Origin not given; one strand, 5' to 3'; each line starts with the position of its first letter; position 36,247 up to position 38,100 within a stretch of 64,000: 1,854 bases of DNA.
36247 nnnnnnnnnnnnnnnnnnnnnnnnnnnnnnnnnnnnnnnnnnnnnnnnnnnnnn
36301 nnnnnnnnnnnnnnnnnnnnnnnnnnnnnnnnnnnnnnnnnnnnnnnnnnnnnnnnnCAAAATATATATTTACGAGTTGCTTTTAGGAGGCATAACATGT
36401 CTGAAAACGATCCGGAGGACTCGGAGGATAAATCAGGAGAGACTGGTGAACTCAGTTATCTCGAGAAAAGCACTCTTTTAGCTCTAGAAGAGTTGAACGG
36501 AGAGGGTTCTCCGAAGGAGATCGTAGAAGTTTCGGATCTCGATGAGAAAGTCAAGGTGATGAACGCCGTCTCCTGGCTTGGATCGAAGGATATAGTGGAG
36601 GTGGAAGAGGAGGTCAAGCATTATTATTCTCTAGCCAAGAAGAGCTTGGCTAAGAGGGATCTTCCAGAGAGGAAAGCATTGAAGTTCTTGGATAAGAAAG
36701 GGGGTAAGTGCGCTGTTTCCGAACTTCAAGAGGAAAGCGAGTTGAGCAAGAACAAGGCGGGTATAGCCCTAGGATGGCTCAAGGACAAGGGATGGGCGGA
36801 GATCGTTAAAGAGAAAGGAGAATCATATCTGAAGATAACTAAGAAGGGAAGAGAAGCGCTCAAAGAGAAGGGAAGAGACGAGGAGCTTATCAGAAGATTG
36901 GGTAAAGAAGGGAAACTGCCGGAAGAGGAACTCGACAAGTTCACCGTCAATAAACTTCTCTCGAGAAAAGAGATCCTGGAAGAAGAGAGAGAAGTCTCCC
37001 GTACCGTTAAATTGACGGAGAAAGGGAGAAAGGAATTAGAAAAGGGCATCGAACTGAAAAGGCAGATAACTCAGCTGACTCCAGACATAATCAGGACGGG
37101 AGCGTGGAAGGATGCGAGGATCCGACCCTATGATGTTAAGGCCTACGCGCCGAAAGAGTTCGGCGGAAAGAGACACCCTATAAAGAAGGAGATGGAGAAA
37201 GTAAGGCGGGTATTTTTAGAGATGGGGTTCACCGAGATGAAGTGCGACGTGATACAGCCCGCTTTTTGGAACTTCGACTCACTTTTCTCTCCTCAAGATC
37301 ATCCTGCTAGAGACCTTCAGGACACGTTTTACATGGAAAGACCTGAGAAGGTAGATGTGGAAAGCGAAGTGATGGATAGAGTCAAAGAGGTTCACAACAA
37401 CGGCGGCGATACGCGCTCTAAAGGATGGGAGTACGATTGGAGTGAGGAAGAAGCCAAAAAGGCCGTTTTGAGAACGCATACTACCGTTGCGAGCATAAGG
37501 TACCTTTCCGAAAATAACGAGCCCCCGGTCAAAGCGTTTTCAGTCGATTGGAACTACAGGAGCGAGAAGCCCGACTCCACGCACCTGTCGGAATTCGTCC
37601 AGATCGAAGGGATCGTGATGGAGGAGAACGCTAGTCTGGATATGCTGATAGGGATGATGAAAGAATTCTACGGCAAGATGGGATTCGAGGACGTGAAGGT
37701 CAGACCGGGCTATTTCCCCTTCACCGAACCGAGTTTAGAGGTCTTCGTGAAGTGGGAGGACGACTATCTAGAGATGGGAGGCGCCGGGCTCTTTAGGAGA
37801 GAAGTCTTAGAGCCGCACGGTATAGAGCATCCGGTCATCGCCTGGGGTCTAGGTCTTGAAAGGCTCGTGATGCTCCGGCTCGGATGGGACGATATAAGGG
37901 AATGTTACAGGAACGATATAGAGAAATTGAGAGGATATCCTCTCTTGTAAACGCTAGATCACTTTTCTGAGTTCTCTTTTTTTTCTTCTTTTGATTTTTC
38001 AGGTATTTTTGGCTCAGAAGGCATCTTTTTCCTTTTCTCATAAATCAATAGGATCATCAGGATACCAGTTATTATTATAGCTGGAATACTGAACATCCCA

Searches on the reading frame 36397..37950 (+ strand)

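Call 16: search_protein_families(library=pfam, proteins=[window:36397-37950:+], max_evalue=0.001)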
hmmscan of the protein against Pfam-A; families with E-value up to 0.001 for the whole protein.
window:36397-37950:+ (517 aa): 3 families
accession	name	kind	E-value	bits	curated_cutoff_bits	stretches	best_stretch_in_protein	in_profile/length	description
PF01409.25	tRNA-synt_2d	-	1.4e-81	274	19.8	1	245-512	2-244/246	tRNA synthetases class II core domain (F)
PF01978.25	TrmB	-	1.5e-05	25.2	25.6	0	103-141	21-59/68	Sugar-specific transcriptional regulator TrmB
PF10771.15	DUF2582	-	8.2e-05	23.1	24.2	0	98-141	17-59/65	Winged helix-turn-helix domain (DUF2582)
